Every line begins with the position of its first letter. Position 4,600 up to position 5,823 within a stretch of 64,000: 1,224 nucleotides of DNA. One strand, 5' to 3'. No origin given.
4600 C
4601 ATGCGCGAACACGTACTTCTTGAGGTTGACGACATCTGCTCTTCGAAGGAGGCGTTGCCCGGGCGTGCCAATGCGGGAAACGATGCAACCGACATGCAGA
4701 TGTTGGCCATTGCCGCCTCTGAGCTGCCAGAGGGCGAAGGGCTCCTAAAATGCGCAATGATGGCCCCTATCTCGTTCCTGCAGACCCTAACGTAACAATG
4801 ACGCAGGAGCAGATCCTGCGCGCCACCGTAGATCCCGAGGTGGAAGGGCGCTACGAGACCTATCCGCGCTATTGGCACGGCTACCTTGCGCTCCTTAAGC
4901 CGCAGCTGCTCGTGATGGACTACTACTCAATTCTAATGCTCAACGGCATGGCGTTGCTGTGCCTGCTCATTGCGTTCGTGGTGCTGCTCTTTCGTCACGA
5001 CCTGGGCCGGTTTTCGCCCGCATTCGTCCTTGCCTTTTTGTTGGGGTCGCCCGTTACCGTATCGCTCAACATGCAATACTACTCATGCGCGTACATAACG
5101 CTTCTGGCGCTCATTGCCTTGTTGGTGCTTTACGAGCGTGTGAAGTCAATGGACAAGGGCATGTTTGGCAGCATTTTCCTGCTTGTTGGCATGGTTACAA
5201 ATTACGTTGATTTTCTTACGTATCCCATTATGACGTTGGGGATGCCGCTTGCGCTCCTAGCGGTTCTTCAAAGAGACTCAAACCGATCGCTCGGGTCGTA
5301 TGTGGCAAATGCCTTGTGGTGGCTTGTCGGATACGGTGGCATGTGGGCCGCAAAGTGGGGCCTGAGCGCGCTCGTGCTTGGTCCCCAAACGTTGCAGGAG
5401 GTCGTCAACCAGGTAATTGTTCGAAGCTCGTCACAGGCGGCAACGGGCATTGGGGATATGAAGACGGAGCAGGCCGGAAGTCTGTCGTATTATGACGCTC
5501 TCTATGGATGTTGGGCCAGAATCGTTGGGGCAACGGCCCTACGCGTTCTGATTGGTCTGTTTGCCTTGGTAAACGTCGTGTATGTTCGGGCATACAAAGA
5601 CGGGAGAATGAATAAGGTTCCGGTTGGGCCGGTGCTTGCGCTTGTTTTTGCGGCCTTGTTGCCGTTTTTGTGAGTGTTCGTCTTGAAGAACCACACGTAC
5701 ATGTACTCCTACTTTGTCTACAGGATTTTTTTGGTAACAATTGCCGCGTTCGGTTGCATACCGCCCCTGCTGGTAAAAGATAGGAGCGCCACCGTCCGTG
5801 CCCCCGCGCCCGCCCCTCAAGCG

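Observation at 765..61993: Interspersed hairpin elements: a near-invariant ~40-nt apical core on arms that differ between copies yet stay self-complementary (8 copies in 64 kb)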

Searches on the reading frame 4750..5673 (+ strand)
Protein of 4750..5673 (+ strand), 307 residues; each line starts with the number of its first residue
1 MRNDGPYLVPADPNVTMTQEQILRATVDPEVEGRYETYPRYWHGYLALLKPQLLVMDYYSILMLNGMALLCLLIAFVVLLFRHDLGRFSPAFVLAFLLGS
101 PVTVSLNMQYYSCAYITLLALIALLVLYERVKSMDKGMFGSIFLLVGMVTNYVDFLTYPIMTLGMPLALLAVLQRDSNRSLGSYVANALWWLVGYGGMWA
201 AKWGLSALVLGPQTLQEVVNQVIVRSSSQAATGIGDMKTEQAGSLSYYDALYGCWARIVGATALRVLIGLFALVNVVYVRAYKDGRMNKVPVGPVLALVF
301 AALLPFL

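Call 83: find_homologous_proteins(query=window:4750-5673:+, max_evalue=1e-80)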
Query window:4750-5673:+ (307 aa): 3 proteins with E <= 1e-80 among 8000 candidates.
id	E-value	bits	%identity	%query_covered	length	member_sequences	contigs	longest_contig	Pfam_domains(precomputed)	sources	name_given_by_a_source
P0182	6.8e-197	671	100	100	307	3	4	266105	-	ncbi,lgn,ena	-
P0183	6.2e-181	619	94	99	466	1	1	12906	-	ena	-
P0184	2.6e-169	581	88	99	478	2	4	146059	-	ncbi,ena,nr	ncbi:MAG: hypothetical protein IKF78_06855 [Atopobiaceae bacterium]|nr:hypothetical protein [Atopobi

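Call 84: find_encoding_contigs(protein=P0184, flank=8000, max_places=3)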
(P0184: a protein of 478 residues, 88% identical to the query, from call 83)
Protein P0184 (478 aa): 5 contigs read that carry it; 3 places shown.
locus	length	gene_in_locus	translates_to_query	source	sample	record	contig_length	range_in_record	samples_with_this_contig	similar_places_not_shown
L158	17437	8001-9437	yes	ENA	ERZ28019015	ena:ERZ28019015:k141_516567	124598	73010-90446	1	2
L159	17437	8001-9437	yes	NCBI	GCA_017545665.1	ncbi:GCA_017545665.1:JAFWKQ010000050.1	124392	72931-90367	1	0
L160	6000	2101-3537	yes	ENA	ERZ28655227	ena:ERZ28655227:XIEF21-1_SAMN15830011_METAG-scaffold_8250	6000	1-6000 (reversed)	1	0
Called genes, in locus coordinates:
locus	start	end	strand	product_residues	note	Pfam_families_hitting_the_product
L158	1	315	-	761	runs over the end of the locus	PF00912:Transgly, PF00905:Transpeptidase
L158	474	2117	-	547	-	PF13231:PMT_2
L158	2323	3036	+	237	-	PF00535:Glycos_transf_2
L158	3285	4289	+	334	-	PF13641:Glyco_tranf_2_3, PF00535:Glycos_transf_2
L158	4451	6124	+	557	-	PF19484:DUF6020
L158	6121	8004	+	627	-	PF19484:DUF6020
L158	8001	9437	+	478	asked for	-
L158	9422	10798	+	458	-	PF00579:tRNA-synt_1b, PF22421:SYY_C-terminal, PF01479:S4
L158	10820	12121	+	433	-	-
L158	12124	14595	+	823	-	PF01136:Peptidase_U32, PF12392:DUF3656, PF01136:Peptidase_U32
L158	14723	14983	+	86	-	PF01106:NifU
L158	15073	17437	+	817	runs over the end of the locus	PF00535:Glycos_transf_2, PF13641:Glyco_tranf_2_3, PF13506:Glyco_transf_21 (weak), PF00535:Glycos_transf_2, PF10111:Glyco_tranf_2_2 (weak), PF13641:Glyco_tranf_2_3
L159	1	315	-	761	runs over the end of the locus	PF00912:Transgly, PF00905:Transpeptidase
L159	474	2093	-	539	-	PF13231:PMT_2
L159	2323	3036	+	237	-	PF00535:Glycos_transf_2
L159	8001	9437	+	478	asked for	-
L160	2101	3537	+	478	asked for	-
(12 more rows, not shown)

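Call 85: find_encoding_contigs(protein=P0183, flank=8000, max_places=2)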
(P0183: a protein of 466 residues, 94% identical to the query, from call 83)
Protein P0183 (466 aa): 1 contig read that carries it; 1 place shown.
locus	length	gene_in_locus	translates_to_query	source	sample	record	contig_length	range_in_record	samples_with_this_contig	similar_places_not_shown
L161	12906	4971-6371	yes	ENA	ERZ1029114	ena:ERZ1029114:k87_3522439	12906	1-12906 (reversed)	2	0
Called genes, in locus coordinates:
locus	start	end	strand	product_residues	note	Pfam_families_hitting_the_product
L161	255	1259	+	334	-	PF13641:Glyco_tranf_2_3, PF00535:Glycos_transf_2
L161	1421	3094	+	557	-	PF19484:DUF6020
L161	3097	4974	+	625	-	PF19484:DUF6020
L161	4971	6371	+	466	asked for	-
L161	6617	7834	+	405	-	PF00579:tRNA-synt_1b, PF22421:SYY_C-terminal, PF01479:S4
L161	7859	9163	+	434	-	-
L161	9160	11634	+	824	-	PF01136:Peptidase_U32, PF12392:DUF3656, PF01136:Peptidase_U32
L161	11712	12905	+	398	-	?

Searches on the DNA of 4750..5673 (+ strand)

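Call 86: search_with_rna_model(model_id=R1, sources=[L158, L159, L160, L161], max_evalue=0.01)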
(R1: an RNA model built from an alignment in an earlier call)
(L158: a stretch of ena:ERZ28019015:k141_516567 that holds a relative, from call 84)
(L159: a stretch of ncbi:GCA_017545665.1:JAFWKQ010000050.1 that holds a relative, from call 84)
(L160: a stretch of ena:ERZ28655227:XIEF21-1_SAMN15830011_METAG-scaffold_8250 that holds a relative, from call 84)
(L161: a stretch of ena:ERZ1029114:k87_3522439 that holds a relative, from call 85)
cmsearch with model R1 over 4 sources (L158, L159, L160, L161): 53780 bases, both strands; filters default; matches with E-value up to 0.01: 11.
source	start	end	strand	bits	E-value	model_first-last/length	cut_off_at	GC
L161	6290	6401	+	80.8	2.9e-19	18-129/147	no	0.73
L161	1250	1395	+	67.5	8.6e-16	1-147/147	no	0.66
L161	64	111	-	58.4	2.1e-13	50-97/147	no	0.71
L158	9349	9402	+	58.1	2.4e-13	47-100/147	no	0.67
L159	9349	9402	+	58.1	2.4e-13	47-100/147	no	0.67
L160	3449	3502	+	58.1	2.4e-13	47-100/147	no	0.67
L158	4280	4425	+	54.1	2.7e-12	1-147/147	no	0.66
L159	4280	4425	+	54.1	2.7e-12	1-147/147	no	0.66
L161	1249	1394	-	25.4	8.7e-05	1-147/147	no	0.65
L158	4279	4424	-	18.2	0.0067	1-147/147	no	0.65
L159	4279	4424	-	18.2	0.0067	1-147/147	no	0.65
